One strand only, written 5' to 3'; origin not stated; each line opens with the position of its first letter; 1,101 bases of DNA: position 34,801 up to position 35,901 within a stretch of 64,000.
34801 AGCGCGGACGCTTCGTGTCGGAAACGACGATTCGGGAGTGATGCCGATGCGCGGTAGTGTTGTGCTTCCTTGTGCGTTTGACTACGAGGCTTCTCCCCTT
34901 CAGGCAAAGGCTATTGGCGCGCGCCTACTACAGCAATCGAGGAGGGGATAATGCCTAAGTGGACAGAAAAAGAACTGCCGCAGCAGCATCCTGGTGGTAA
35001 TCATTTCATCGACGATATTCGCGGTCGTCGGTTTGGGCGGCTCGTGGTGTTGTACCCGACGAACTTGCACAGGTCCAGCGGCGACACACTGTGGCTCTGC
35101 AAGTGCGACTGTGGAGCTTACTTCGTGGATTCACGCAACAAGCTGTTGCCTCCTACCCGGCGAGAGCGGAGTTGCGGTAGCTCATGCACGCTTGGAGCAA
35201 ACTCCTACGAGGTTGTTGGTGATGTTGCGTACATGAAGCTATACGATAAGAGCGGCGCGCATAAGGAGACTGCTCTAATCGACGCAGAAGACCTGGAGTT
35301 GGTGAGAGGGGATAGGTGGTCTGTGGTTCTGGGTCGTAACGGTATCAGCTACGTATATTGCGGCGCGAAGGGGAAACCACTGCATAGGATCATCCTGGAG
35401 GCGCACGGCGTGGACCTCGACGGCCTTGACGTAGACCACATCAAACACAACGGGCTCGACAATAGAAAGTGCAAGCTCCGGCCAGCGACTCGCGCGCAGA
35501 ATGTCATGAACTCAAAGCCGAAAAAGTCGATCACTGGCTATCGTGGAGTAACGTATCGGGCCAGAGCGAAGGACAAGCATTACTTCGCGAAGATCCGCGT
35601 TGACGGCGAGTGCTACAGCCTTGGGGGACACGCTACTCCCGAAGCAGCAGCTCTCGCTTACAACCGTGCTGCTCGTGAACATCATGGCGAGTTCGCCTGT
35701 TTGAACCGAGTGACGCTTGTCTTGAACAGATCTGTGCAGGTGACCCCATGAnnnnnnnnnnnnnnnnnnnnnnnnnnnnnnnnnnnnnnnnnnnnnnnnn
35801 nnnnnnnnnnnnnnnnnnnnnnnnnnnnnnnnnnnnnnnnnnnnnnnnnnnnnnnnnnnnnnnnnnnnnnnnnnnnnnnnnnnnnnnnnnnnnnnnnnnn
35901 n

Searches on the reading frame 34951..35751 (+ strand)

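Call 3: search_protein_families(library=pfam, proteins=[window:34951-35751:+], max_evalue=0.01)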
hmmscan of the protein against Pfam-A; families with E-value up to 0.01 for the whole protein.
window:34951-35751:+ (266 aa): 2 families
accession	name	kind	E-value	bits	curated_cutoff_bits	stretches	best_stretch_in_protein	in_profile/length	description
PF13392.12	HNH_3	-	4.4e-05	23.5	24.8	1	143-186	2-46/46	HNH endonuclease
PF00847.26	AP2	-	0.0027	18.4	33.3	1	195-243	1-50/54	AP2 domain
